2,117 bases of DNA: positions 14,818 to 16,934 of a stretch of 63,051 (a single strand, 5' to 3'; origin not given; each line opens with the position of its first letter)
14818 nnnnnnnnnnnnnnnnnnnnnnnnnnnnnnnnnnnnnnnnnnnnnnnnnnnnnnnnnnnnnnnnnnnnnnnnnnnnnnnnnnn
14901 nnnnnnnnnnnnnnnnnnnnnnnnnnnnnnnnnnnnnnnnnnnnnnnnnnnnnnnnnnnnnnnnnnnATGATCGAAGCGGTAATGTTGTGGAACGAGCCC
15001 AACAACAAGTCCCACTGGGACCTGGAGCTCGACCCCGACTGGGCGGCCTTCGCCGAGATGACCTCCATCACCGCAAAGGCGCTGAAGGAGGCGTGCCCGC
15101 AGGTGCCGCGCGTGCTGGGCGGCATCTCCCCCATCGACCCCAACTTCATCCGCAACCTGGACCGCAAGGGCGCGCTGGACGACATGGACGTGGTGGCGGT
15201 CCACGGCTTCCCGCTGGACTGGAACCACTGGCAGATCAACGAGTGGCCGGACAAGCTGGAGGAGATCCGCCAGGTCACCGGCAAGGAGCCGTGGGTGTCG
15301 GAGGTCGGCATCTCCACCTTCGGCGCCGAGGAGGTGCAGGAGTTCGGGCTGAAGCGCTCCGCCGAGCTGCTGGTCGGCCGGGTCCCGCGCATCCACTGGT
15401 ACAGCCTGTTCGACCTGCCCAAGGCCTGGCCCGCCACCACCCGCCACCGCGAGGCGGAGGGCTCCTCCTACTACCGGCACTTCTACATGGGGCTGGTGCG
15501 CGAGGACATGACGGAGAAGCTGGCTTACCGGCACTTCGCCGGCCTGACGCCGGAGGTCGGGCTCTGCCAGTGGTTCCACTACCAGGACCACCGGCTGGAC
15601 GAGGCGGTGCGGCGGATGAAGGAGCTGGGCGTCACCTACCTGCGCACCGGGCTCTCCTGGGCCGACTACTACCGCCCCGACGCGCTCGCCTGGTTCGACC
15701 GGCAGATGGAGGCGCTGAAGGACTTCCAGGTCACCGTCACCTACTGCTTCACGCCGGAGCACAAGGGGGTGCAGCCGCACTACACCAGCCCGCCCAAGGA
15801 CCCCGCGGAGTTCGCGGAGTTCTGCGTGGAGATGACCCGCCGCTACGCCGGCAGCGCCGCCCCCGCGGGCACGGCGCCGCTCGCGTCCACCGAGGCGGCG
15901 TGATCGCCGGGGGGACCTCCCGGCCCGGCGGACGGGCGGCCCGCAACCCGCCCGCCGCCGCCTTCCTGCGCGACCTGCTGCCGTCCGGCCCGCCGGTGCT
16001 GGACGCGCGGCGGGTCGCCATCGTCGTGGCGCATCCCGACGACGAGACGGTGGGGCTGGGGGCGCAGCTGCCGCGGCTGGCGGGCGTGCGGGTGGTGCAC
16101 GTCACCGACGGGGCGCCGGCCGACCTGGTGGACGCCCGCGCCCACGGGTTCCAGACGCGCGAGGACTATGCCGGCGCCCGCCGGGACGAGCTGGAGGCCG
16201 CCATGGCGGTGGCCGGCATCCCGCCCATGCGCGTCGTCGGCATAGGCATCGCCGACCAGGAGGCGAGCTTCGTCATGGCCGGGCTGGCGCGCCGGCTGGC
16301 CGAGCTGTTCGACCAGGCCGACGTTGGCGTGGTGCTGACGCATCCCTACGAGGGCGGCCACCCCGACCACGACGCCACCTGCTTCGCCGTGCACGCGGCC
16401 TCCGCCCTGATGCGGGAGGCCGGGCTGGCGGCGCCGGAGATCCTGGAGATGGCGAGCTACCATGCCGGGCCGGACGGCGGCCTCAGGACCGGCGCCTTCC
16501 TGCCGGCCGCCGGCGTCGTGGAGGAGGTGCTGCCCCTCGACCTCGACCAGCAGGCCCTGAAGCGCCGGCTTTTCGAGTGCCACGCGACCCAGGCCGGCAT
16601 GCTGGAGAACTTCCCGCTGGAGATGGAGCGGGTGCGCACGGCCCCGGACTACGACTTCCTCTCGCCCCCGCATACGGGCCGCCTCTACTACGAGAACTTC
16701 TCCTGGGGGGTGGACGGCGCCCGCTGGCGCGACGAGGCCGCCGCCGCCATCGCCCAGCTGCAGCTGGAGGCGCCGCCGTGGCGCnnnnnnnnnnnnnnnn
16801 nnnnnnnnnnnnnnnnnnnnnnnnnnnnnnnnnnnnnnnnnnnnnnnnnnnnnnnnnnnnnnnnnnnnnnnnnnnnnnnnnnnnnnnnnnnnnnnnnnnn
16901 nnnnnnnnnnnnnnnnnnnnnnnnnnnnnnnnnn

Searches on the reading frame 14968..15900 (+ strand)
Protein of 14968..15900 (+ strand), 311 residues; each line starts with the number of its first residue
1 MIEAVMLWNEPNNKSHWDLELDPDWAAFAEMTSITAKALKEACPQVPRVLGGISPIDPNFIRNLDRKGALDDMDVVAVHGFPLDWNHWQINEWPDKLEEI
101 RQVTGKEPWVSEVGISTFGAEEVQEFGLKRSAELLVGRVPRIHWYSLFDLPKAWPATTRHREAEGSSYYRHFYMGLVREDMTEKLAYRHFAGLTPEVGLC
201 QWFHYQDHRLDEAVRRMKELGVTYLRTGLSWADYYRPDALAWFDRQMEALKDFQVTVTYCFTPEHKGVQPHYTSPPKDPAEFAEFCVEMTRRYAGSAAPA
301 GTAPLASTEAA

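Call 6: search_protein_families(library=pfam, proteins=[window:14968-15900:+], max_evalue=0.01)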
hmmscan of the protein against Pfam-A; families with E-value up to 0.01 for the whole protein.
window:14968-15900:+ (311 aa): 1 family
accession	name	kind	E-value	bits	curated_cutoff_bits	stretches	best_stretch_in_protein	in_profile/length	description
PF11790.14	Glyco_hydro_cc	-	0.00019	21.5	21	1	2-135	66-196/237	Glycosyl hydrolase catalytic core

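Call 7: search_protein_families(library=ncbifam, proteins=[window:14968-15900:+], max_evalue=0.01)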
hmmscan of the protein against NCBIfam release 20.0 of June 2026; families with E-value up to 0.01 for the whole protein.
window:14968-15900:+ (311 aa): 0 families

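Call 16: search_solved_structures(query=window:14968-15900:+, max_evalue=1)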
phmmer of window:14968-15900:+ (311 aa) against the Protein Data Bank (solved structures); distinct sequences matched with E-value up to 1: 7.
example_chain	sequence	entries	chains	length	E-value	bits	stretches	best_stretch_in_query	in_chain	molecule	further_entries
5bx9_A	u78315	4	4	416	0.0037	19.8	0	201-298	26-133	PslG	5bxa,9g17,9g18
4zn2_A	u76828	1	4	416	0.0039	19.8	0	201-298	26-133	PslG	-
4ekj_A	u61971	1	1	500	0.024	17.1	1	7-84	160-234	Beta-xylosidase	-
4m29_A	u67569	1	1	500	0.025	17.1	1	7-84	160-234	Beta-xylosidase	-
8fvh_M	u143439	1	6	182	0.14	14.6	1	139-169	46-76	E217 gateway protein gp29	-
9b42_J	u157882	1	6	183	0.21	14.1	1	139-168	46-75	gp30 Gateway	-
1v82_A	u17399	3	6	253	0.47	12.9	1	121-174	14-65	Galactosylgalactosylxylosylprotein 3-beta-glucuronosyltransferase 1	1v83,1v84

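Call 22: find_homologous_proteins(query=window:14968-15900:+, max_evalue=0.00001)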
Query window:14968-15900:+ (311 aa): 8000 proteins with E <= 0.00001 among 8000 candidates; the best 120 are listed.
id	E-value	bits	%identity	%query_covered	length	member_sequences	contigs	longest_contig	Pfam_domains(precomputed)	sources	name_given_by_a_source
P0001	8.8e-218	740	100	100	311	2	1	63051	-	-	-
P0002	2.8e-182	623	84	99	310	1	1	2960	-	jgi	-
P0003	9.5e-180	615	81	100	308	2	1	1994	-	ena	-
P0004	3.4e-177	607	80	99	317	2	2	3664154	-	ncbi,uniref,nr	ncbi:beta-xylosidase [Aerophototrophica crusticola]|uniref:Beta-xylosidase n=1 Tax=Aerophototrophica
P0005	3.9e-174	597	81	96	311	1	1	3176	-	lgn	-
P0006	4.6e-174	596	82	97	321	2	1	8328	-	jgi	jgi:beta-xylosidase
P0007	8.3e-170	582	79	96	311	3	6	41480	-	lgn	-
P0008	3.7e-169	580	80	95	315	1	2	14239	-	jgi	-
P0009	5.7e-166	570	77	100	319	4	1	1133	-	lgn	-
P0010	4.9e-165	567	75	99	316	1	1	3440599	PF11790.15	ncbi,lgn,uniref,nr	ncbi:glycosyl hydrolase [Indioceanicola profundi]|uniref:glycosyl hydrolase n=1 Tax=Indioceanicola p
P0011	5.3e-165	567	78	95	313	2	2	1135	-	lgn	-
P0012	2.2e-164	565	75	99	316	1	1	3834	-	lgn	-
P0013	5.4e-163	560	75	100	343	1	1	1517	-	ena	-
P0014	8.6e-161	553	75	95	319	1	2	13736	-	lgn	-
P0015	4.1e-159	547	76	95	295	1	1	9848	-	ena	-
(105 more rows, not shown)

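Call 44: predict_structure(alignment_id=A1)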
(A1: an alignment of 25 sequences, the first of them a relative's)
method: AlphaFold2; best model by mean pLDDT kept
length: 311 residues; sequences in the alignment: 25
mean_pLDDT: 82.2   pTM: 0.83
mean pLDDT of the five models: 82.2, 80.8, 80.5, 77.6, 77.5
residues with pLDDT >= 90: 162; 70-90: 78; 50-70: 38; < 50: 33
segments of 3 or more residues with pLDDT < 50: 155-166, 296-311
pLDDT, mean of each block of 10 residues (from residue 1): 89 57 79 95 95 82 91 92 62 91 95 81 91 95 92 50 49 85 95 97 90 98 95 86 96 94 55 72 94 66 40 41
secondary structure, 60 per line:
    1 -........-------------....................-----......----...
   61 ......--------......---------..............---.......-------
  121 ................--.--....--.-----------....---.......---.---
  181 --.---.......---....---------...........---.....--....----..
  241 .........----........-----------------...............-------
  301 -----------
elements in order: E2-9 H23-42 E48-53 H58-66 E75-80 H90-103 E107-113 H121-135 E142-145 H160-163 H167-173 H187-193 E197-200 H210-220 E224-228 H231-234 H239-249 E254-261 H279-293
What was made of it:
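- On Clan GH-A glycoside hydrolase: The model is a TIM barrel with pLDDT 82 (call 44).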

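Call 47: fold_search(model_id=the predicted structure, library=pdb)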
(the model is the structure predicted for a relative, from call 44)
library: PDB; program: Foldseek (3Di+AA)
matches with E <= 10: 1556; with E <= 0.001: 3
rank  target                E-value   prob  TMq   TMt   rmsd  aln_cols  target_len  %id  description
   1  3pz9                  3.0e-04  1.00  0.44  0.40   9.1       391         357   10  Native structure of endo-1,4-beta-D-mannanase from Thermotoga petrophila RKU-1 (released 2011-12-28)
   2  7uek                  3.2e-04  1.00  0.47  0.60   6.5       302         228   10  Crystal structure of a de novo designed ovoid TIM barrel OT3 (released 2023-01-18)
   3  4pmy_A                9.7e-04  1.00  0.34  0.34   4.5       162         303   17  Crystal structure of GH10 endo-b-1,4-xylanase (XynB) from Xanthomonas axonopodis pv citri complexed with xylose (released 2014-10-08)
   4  8qye_MOLB             1.6e-03  0.99  0.39  0.50   8.2       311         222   11  Catalytic core of endo-alpha-N-acetylgalactosaminidase from Bifidobacterium longum (EngBF) concieved by deep networ (released 2024-03-06)
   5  8f6n_A                1.6e-03  0.97  0.31  0.13   9.4       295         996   11  Dihydropyrimidine Dehydrogenase (DPD) C671S Mutant Soaked with Thymine Quasi-Anaerobically (released 2023-02-01)
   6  7kgz_B                1.7e-03  1.00  0.44  0.23   4.6       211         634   18  FMN-binding beta-glucuronidase from Roseburia hominis (released 2021-11-10)
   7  8dhl_B                1.8e-03  1.00  0.45  0.18   4.6       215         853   17  Tannerella forsythia beta-glucuronidase (L2) (released 2023-05-17)
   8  4yzp                  1.8e-03  0.97  0.41  0.28  10.9       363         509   10  Crystal structure of a tri-modular GH5 (subfamily 4) endo-beta-1, 4-glucanase from Bacillus licheniformis (released 2016-09-07)
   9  3pg8_B                2.1e-03  0.97  0.35  0.39   9.3       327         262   12  Truncated form of 3-deoxy-D-arabino-heptulosonate 7-phosphate synthase from Thermotoga maritima (released 2011-01-26)
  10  7ljt_D                2.2e-03  0.93  0.30  0.12  10.1       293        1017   10  Porcine Dihydropyrimidine Dehydrogenase (DPD) soaked with 5-Ethynyluracil (5EU), NADPH - 20 minutes (released 2021-04-07)
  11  6mvg_C                2.3e-03  1.00  0.42  0.22   4.5       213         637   19  Crystal structure of FMN-binding beta-glucuronidase from Ruminococcus gnavus (released 2019-01-30)
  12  4muz_A                2.3e-03  0.87  0.27  0.35  10.1       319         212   12  Crystal structure of orotidine 5'-monophosphate decarboxylase from Archaeoglobus fulgidus complexed with inhibitor BMP (released 2013-10-02)
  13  6mvh_B                2.5e-03  1.00  0.43  0.22   4.6       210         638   16  Crystal structure of FMN-binding beta-glucuronidase from Roseburia hominis (released 2019-01-30)
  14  3ewb                  2.5e-03  0.87  0.31  0.34  12.0       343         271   10  Crystal structure of N-terminal domain of putative 2-isopropylmalate synthase from Listeria monocytogenes (released 2008-12-23)
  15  8dhl_A                2.8e-03  1.00  0.42  0.17   4.3       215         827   16  Tannerella forsythia beta-glucuronidase (L2) (released 2023-05-17)
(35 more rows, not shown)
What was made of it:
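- On Clan GH-A glycoside hydrolase: The best fold matches are GH5, GH10 and GH2 enzymes (call 47).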

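Call 93: search_protein_representatives(protein=window:14968-15900:+)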
Query: 311 residues. Proteins with E-value up to 0.001 (for the whole library): 1399; up to 1e-10: 668; up to 1e-30: 192. The best 150 are listed.
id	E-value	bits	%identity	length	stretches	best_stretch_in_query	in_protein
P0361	1.9e-129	448.1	63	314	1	1-295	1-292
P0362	9.2e-103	360.4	70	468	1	1-216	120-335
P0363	9.7e-83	294.6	44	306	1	2-290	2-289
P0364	1.5e-80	287.4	45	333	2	112-294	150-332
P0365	3.0e-78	279.8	69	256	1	66-234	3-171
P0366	3.8e-77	276.2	60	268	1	11-214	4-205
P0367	2.9e-74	266.7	63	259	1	50-237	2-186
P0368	1.7e-66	241.2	63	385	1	109-282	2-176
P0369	1.5e-65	238.1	59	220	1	80-276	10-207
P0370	3.0e-65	237.1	54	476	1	1-240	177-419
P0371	6.4e-65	236.0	69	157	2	44-128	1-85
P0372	1.2e-64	235.2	53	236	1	62-293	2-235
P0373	2.1e-64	234.3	63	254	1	1-164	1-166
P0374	3.3e-64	233.7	44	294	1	1-300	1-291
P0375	4.9e-63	229.8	52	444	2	138-309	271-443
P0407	2.3e-51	191.5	41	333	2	5-185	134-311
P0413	1.4e-48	182.3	40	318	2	3-189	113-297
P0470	5.2e-39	150.8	37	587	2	5-189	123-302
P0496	4.0e-35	138.1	35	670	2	5-191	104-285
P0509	5.5e-34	134.3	39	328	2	191-294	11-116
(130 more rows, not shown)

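Call 95: search_protein_families(library=pfam, proteins=[P0407, P0509, P0413, P0470, P0496], max_evalue=0.01)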
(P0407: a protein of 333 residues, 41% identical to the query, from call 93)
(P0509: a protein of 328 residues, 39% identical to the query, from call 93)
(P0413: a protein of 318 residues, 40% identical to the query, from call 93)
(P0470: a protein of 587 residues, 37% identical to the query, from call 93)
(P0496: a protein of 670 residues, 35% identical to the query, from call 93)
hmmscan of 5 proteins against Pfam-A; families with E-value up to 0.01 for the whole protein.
P0407 (333 aa): 2 families
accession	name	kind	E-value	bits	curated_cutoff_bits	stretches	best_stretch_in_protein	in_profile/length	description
PF11790.14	Glyco_hydro_cc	-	0.00012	22.2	21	1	118-273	53-209/237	Glycosyl hydrolase catalytic core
PF07745.19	Glyco_hydro_53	-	0.0017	17.8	24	1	114-249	116-252/340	Glycosyl hydrolase family 53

P0509 (328 aa): 0 families

P0413 (318 aa): 0 families

P0470 (587 aa): 10 families
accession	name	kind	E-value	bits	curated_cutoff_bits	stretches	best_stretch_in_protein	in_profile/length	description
PF16363.11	GDP_Man_Dehyd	-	2e-23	83.8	27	1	348-462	1-121/332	GDP-mannose 4,6 dehydratase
PF01370.27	Epimerase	-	7.5e-21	75.1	20.9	1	347-461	1-109/240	NAD dependent epimerase/dehydratase family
PF01073.25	3Beta_HSD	-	7.2e-12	45.3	22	1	348-455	1-104/280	3-beta hydroxysteroid dehydrogenase/isomerase family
PF02719.21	Polysacc_synt_2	-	2e-06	27.7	20.2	1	347-455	1-116/293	Polysaccharide biosynthesis protein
PF04321.23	RmlD_sub_bind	-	7.5e-06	25.7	27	1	347-455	3-90/287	RmlD substrate binding domain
PF08659.16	KR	-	2.9e-05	24.5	22.6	1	347-419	3-77/180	KR domain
PF00106.31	adh_short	-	6.1e-05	23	26.6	1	346-419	2-73/195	short chain dehydrogenase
PF13450.12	NAD_binding_8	-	0.0011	19.7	21.9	1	352-381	3-32/68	NAD(P)-binding Rossmann-like domain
PF13561.12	adh_short_C2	-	0.006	16.6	27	0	356-461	8-122/236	Enoyl-(Acyl carrier protein) reductase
PF07993.18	NAD_binding_4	-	0.0068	16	20.1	0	349-461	1-130/258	Male sterility protein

P0496 (670 aa): 6 families
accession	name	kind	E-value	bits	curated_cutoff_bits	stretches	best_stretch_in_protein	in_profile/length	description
PF01370.27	Epimerase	-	5.7e-38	131.1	20.9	1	311-571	2-240/240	NAD dependent epimerase/dehydratase family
PF16363.11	GDP_Man_Dehyd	-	8.6e-31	108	27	1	312-635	2-332/332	GDP-mannose 4,6 dehydratase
PF01073.25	3Beta_HSD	-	1.1e-11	44.8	22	1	311-562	1-234/280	3-beta hydroxysteroid dehydrogenase/isomerase family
PF07993.18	NAD_binding_4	-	4.5e-10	39.6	20.1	1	314-533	3-238/258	Male sterility protein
PF04321.23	RmlD_sub_bind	-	5.4e-05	22.8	27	1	311-562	4-202/287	RmlD substrate binding domain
PF05368.20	NmrA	-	0.0074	16.3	27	0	311-386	6-76/298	NmrA-like family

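Call 96: find_encoding_contigs(protein=P0407, flank=8000, max_places=3)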
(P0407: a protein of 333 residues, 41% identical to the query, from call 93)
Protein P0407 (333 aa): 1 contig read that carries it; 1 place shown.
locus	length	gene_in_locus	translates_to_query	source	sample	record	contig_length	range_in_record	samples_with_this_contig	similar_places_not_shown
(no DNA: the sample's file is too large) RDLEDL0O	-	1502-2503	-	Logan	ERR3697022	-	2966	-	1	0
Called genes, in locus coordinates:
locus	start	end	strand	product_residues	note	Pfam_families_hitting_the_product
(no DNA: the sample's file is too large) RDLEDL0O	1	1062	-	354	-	?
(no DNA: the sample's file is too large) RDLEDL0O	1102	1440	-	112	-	-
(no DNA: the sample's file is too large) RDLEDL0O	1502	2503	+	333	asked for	-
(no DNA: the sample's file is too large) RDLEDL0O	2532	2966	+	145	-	?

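Call 97: find_encoding_contigs(protein=P0496, flank=8000, max_places=3)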
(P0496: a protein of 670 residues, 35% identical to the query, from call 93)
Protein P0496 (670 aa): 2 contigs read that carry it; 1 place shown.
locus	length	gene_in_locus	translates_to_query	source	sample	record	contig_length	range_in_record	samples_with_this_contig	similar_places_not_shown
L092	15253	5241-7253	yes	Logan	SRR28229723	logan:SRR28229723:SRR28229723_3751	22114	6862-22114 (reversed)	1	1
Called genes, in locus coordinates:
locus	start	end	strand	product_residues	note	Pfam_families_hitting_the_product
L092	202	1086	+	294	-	PF00930:DPPIV_N (faint), PF07676:PD40, PF19283:APEH_N (faint), PF07676:PD40 (weak), PF26550:Tricorn_2nd (weak), PF26549:Tricorn_N, PF07676:PD40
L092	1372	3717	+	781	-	PF23446:LysM1_NFP_LYK (faint), PF01464:SLT, PF23577:LysM_RLK (faint), PF01476:LysM, PF23473:LysM3_LYK4_5 (faint), PF01476:LysM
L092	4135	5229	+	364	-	PF01073:3Beta_HSD, PF01370:Epimerase, PF02719:Polysacc_synt_2 (weak), PF05368:NmrA (weak), PF13460:NAD_binding_10, PF16363:GDP_Man_Dehyd, PF01370:Epimerase, PF16363:GDP_Man_Dehyd, +2 more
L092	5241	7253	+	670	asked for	PF01073:3Beta_HSD, PF01370:Epimerase, PF07993:NAD_binding_4, PF16363:GDP_Man_Dehyd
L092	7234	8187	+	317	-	PF08240:ADH_N, PF16912:Glu_dehyd_C (faint), PF00107:ADH_zinc_N, PF13602:ADH_zinc_N_2 (weak)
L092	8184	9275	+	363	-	PF20706:GT4-conflict (faint), PF13439:Glyco_transf_4, PF13579:Glyco_trans_4_4, PF00534:Glycos_transf_1, PF13692:Glyco_trans_1_4, PF13524:Glyco_trans_1_2 (weak)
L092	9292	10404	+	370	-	PF13524:Glyco_trans_1_2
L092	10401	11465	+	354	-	PF13524:Glyco_trans_1_2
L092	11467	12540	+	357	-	PF13524:Glyco_trans_1_2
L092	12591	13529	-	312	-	PF00892:EamA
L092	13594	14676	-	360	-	PF00180:Iso_dh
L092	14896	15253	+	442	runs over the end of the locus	-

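Call 98: find_encoding_contigs(protein=P0413, flank=8000, max_places=3)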
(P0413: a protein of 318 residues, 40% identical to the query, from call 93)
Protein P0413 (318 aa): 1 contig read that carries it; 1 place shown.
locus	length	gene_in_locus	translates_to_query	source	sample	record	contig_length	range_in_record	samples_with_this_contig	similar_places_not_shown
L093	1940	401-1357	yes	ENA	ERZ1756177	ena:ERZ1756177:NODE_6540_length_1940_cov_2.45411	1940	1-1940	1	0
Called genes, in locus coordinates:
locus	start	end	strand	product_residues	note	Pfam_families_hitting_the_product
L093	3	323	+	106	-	?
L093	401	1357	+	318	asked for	-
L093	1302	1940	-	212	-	?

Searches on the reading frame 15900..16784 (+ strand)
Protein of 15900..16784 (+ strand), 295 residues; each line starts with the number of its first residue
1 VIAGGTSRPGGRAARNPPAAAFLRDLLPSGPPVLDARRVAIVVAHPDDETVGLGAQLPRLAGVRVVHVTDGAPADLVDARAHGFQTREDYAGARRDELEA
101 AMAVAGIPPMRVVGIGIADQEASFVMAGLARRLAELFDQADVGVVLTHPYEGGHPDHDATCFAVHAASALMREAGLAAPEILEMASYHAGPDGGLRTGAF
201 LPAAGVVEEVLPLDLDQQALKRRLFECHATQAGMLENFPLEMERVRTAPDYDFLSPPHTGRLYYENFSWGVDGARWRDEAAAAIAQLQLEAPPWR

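Call 6: search_protein_families(library=pfam, proteins=[window:15900-16784:+], max_evalue=0.01)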
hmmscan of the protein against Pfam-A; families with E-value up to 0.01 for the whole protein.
window:15900-16784:+ (295 aa): 1 family
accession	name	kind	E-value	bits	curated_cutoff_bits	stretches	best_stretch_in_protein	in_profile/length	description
PF02585.22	PIG-L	-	2.7e-18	67.2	28.2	1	41-167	2-128/129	GlcNAc-PI de-N-acetylase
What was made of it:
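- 15900..16787 (+): g7, PIG-L family de-N-acetylase, 295 aa. AHPDDE and HPDH motifs are present. Part of the accessory module. PIG-L, 67 bits (call 6).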

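Call 7: search_protein_families(library=ncbifam, proteins=[window:15900-16784:+], max_evalue=0.01)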
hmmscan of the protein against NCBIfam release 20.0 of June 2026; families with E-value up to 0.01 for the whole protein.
window:15900-16784:+ (295 aa): 3 families
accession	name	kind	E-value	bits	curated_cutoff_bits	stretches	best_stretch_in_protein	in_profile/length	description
TIGR04000.1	thiol_BshB2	equivalog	1.4e-10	41.2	195.25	1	38-173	2-139/217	bacillithiol biosynthesis deacetylase BshB2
TIGR03445.1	mycothiol_MshB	equivalog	0.00024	21.1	224.35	1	41-157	2-141/284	N-acetyl-1-D-myo-inositol-2-amino-2-deoxy-alpha-D-glucopyranoside deacetylase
TIGR03446.1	mycothiol_Mca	equivalog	0.00026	20.7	277.15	1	38-108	2-76/283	mycothiol conjugate amidase Mca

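Call 40: search_solved_structures(query=window:15900-16784:+, max_evalue=0.01)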
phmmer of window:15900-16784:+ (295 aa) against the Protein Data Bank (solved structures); distinct sequences matched with E-value up to 0.01: 4.
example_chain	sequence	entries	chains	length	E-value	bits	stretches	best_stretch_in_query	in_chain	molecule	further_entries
8bgn_A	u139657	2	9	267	2.5e-05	26.9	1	31-166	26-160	Diacetylchitobiose deacetylase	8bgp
8bgo_A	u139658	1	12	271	2.6e-05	26.8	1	31-166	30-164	Diacetylchitobiose deacetylase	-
3we7_A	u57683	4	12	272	7.6e-05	25.3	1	31-165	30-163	Putative uncharacterized protein PH0499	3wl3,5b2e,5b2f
3wl4_A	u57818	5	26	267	0.00058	22.4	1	32-164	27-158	Uncharacterized protein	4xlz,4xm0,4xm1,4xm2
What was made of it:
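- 15900..16787 (+): Nearest solved structure is diacetylchitobiose deacetylase at 2.5e-5 (call 40).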
